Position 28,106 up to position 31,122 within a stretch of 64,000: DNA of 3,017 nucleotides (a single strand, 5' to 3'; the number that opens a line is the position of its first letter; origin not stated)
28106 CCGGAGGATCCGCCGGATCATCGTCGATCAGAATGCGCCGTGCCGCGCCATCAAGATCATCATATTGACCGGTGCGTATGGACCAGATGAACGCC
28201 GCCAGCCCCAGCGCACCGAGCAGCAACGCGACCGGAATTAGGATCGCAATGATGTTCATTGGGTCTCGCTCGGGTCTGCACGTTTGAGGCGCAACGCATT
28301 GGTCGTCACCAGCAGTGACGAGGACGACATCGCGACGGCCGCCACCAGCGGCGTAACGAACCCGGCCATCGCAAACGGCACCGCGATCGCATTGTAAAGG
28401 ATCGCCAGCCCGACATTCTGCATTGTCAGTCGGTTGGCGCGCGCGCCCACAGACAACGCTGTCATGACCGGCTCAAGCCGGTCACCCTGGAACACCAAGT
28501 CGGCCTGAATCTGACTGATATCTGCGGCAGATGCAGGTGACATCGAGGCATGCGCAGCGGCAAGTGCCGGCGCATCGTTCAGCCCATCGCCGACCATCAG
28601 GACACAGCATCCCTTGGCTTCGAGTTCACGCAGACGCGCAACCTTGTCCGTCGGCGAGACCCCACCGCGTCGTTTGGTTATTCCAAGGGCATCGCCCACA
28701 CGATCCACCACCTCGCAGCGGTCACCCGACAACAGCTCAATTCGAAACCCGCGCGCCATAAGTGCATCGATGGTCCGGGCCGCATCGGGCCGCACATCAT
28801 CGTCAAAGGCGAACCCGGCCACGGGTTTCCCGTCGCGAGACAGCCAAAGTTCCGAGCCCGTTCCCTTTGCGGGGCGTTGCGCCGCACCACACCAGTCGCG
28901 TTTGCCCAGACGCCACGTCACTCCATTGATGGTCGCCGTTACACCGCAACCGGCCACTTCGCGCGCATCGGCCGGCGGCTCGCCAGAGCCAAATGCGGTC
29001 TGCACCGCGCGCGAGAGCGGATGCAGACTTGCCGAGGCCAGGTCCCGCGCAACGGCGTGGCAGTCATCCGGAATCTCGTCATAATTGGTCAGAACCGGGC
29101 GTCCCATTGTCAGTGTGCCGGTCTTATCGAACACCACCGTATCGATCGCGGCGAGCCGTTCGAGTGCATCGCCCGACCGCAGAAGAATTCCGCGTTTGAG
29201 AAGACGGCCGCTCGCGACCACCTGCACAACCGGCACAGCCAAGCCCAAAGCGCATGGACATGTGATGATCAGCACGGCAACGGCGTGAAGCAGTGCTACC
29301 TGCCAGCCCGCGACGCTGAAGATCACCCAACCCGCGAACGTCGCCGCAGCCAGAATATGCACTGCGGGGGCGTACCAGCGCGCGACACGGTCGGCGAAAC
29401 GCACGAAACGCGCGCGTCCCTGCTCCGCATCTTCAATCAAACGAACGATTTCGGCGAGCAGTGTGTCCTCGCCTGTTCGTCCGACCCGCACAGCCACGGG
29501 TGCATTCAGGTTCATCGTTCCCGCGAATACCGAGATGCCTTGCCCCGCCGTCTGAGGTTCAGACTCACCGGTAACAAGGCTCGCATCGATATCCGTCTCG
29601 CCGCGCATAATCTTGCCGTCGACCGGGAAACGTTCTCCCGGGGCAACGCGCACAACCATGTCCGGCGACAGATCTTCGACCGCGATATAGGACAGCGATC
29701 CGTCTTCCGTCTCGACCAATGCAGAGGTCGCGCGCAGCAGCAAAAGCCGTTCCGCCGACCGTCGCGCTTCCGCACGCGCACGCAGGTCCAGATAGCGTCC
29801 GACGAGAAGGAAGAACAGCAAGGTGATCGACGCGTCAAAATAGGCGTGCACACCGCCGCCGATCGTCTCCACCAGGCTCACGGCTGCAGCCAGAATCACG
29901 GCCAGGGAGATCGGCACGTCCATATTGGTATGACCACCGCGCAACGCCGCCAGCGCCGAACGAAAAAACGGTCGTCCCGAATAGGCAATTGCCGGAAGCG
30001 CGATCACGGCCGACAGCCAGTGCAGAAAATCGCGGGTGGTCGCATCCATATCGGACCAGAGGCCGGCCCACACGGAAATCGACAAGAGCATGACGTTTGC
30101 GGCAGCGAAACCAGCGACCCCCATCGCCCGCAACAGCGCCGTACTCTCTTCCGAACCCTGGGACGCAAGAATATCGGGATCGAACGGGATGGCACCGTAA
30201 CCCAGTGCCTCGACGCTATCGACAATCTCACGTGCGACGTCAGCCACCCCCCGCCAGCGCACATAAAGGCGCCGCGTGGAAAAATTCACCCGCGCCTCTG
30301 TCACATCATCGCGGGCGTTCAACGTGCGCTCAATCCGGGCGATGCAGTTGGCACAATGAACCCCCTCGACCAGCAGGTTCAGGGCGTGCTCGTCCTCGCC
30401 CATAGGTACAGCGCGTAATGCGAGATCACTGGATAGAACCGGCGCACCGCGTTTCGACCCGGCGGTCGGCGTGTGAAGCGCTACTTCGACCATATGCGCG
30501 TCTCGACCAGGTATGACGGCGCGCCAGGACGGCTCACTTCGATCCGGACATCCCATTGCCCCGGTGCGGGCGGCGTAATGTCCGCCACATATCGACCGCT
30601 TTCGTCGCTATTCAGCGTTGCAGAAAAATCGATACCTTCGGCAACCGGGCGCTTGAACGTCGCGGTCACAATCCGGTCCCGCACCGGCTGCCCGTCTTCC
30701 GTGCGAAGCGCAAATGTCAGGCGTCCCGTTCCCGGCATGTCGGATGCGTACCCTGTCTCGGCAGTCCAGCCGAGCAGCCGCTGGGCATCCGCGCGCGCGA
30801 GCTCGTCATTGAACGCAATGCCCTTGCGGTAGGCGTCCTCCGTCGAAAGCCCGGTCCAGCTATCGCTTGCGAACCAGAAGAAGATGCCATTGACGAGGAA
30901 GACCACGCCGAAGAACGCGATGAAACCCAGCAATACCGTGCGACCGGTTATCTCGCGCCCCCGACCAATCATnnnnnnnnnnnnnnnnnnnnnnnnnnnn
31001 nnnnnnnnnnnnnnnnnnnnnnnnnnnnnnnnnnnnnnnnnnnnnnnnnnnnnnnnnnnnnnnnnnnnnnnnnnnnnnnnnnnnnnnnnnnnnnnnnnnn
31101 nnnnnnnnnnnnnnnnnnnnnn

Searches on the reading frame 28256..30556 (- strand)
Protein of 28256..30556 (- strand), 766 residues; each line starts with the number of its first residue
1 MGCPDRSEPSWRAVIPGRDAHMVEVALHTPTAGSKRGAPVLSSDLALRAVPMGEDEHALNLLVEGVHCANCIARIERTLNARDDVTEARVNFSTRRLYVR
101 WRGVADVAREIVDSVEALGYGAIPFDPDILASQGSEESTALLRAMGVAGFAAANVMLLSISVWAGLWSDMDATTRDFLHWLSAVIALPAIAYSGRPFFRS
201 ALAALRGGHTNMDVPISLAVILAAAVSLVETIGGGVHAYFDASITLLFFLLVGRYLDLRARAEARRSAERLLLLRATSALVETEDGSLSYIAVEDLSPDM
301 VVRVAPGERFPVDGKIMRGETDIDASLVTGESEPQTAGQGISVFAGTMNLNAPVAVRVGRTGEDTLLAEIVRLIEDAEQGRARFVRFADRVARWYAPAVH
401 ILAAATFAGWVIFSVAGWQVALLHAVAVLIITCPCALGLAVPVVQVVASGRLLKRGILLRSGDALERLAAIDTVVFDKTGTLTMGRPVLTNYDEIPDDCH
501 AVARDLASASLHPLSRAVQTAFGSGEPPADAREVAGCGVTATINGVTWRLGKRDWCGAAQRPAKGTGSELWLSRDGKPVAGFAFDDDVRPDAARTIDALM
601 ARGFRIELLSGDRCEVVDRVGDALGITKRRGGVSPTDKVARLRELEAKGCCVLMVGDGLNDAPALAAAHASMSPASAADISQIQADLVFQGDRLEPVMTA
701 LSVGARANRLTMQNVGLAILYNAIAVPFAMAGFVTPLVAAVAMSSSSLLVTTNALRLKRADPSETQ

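Call 17: search_protein_families(library=pfam, proteins=[window:28256-30556:-], max_evalue=0.0001)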
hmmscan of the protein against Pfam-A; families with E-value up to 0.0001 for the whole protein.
window:28256-30556:- (766 aa): 3 families
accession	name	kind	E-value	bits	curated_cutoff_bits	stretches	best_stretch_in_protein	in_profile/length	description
PF00122.25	E1-E2_ATPase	-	9.3e-47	159.3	28.1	1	276-455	4-181/181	E1-E2 ATPase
PF00702.32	Hydrolase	-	1.4e-27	97.8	26.4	1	471-669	1-191/191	haloacid dehalogenase-like hydrolase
PF00403.32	HMA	-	4.2e-11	43.5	24.8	1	62-120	3-61/62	Heavy-metal-associated domain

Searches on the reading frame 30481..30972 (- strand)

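Call 17: search_protein_families(library=pfam, proteins=[window:30481-30972:-], max_evalue=0.0001)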
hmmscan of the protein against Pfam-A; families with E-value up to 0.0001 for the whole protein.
window:30481-30972:- (163 aa): 2 families
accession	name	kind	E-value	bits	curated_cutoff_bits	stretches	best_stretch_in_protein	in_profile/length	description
PF05751.16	FixH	-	2.2e-35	122.3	23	1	6-152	1-142/150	FixH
PF13115.11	YtkA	-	2.9e-05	25.1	25.9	1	82-144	21-84/85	YtkA-like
